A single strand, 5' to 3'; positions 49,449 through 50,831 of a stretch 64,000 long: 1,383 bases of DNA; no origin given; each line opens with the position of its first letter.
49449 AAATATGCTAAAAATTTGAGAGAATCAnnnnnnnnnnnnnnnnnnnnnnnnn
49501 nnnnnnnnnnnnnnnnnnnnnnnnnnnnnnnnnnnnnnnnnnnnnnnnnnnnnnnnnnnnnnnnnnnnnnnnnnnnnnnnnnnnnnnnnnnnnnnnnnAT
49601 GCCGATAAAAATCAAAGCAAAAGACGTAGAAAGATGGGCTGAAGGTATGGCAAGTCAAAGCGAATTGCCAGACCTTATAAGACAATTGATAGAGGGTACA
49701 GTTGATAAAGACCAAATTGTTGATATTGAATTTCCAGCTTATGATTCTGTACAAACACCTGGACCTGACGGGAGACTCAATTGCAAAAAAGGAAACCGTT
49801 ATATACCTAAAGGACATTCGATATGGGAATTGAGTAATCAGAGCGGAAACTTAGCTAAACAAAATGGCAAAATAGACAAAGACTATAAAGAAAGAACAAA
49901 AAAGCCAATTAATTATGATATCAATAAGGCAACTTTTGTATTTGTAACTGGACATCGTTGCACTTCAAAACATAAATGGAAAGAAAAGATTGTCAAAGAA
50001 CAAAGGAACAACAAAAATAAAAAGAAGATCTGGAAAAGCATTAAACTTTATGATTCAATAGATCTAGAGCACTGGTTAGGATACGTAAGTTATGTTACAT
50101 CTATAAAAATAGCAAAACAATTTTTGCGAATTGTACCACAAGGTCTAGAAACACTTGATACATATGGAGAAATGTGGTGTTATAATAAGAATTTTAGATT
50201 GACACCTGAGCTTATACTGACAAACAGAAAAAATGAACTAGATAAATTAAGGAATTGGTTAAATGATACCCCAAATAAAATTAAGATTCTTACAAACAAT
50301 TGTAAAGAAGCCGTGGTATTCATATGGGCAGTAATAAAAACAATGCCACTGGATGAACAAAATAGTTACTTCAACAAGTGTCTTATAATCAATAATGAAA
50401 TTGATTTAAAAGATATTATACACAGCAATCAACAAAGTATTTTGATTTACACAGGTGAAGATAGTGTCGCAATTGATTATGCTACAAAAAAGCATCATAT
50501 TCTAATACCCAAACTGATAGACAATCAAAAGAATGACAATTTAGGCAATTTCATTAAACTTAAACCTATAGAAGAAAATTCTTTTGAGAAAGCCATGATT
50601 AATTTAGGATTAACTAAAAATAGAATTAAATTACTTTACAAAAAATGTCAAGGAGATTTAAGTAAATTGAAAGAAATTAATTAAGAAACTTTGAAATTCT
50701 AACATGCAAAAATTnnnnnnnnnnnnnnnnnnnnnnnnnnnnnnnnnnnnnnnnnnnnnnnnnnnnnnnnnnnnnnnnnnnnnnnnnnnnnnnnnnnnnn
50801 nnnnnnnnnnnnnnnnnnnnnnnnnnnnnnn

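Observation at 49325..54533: AT-rich two-gene island (361 aa + 1272 aa, no recognisable family) between rpsA and ispG: best candidate for an undescribed system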

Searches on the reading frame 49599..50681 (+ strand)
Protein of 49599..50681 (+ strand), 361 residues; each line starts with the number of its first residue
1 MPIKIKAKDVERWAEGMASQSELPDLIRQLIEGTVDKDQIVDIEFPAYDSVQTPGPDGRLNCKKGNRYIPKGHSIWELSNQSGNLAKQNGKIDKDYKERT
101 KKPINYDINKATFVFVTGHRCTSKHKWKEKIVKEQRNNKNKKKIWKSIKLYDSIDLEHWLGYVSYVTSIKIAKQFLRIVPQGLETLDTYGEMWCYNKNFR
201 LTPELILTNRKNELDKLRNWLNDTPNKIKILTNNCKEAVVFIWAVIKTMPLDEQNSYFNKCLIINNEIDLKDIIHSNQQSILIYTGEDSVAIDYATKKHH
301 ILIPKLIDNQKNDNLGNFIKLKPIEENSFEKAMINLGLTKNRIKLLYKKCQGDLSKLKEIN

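Call 5: search_protein_families(library=pfam, proteins=[window:49599-50681:+], max_evalue=1)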
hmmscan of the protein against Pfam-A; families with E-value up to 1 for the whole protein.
window:49599-50681:+ (361 aa): 0 families

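Call 6: search_protein_families(library=padloc, proteins=[window:49599-50681:+], max_evalue=1)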
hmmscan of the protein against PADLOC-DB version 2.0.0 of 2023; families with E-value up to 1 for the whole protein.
window:49599-50681:+ (361 aa): 1 family
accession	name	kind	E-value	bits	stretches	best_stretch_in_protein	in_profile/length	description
PDLC00142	GajB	-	0.0084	12.5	1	104-156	139-194/583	UrvD helicase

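Call 7: search_protein_families(library=ncbifam, proteins=[window:49599-50681:+], max_evalue=1)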
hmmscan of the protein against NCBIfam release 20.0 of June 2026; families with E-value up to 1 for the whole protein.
window:49599-50681:+ (361 aa): 0 families

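Call 10: search_protein_families(library=phrogs, proteins=[window:49599-50681:+], max_evalue=1)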
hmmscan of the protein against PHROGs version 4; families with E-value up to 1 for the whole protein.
window:49599-50681:+ (361 aa): 2 families
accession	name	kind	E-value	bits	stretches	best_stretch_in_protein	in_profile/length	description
phrog_18693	-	unknown function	8.3e-24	84.3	1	5-357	4-343/1258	-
phrog_33464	-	unknown function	0.16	13.4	0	250-302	30-80/103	-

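Call 14: find_homologous_proteins(query=window:49599-50681:+)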
Query window:49599-50681:+ (361 aa): 4 proteins with E <= 0.001 among 1777 candidates.
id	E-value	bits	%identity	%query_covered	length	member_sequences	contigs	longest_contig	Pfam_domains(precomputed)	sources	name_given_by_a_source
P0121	1.9e-241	819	100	100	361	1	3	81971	-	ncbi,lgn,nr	ncbi:MAG: hypothetical protein K8I03_15875 [Ignavibacteria bacterium]|nr:hypothetical protein [Ignav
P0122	6.9e-142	491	59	100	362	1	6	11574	-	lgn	-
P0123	9.0e-138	478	58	100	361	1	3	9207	-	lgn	-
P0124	1.2e-96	342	47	99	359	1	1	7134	-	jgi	jgi:hypothetical protein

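Call 70: find_encoding_contigs(protein=P0122, flank=8000, max_places=3)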
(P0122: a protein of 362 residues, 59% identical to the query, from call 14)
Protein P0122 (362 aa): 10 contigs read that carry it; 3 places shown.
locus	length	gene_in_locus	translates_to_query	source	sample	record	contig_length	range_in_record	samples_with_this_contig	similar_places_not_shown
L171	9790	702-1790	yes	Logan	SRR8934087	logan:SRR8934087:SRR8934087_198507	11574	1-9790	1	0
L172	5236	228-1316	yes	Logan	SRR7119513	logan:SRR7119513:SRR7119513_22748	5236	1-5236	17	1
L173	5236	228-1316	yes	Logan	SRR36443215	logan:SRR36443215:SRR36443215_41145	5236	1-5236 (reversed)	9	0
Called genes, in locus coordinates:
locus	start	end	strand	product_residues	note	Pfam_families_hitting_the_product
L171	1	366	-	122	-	?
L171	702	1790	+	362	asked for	-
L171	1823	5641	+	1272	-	-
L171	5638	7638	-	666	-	PF04551:GcpE, PF26540:GcpE_C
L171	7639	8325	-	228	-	PF09568:RE_MjaI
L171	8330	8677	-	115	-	-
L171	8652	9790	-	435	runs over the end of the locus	PF01555:N6_N4_Mtase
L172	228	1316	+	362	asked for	-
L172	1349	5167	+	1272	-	-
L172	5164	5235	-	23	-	?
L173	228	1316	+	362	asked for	-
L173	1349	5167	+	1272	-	-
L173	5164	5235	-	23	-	?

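Call 71: find_encoding_contigs(protein=P0124, flank=8000, max_places=2)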
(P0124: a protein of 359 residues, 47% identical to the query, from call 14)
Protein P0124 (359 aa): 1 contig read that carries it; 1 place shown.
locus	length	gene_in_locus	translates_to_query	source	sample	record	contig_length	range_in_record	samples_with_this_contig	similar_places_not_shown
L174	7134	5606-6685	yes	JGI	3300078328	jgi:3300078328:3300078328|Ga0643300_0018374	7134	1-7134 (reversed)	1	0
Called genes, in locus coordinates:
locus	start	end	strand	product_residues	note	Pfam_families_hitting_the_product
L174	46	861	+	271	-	PF05096:Glu_cyclase_2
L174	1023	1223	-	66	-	-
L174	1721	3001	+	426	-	PF02844:GARS_N (weak), PF01071:GARS_A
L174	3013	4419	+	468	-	PF02844:GARS_N, PF01071:GARS_A, PF02843:GARS_C (faint)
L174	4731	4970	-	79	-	-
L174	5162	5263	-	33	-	-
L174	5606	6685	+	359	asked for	-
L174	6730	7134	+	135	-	?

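Call 76: search_protein_representatives(alignment_id=A8)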
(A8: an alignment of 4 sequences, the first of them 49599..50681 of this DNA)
Query: 4 sequences, 362 profile positions. Proteins with E-value up to 0.001 (for the whole library): 2828; up to 1e-10: 2046; up to 1e-30: 433. The best 150 are listed.
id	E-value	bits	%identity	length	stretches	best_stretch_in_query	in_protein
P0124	5.8e-184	627.5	-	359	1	1-362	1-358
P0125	1.1e-130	452.2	-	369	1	1-362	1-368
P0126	2.6e-115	401.6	-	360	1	3-361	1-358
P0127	9.1e-63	228.7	-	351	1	6-361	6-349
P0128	7.9e-58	212.5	-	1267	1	4-362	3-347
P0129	3.4e-57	210.4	-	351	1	7-359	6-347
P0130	4.9e-57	209.9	-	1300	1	5-361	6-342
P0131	7.1e-56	206.1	-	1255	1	5-355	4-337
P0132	7.1e-56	206.1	-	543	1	5-357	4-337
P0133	5.4e-55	203.2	-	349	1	5-359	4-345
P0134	5.1e-53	196.6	-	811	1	5-360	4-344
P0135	2.4e-52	194.4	-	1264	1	5-359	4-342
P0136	3.6e-52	193.9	-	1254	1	5-361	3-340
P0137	9.4e-52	192.5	-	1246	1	5-349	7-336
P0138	9.5e-52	192.5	-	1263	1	5-358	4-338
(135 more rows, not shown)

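Call 85: find_encoding_contigs(protein=P0127, flank=6000, max_places=2)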
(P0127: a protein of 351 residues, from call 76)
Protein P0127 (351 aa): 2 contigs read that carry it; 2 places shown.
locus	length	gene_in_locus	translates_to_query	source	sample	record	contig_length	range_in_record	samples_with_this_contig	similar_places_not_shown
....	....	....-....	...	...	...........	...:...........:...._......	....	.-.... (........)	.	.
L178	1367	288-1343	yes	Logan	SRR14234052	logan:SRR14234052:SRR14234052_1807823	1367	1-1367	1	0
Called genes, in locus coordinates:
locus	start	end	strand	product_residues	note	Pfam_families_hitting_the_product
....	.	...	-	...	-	?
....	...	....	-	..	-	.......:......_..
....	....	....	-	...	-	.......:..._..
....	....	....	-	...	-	-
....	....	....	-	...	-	-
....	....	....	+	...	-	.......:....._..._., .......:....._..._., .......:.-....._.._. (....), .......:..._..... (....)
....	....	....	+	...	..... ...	-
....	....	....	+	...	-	?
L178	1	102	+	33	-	?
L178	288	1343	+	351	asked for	-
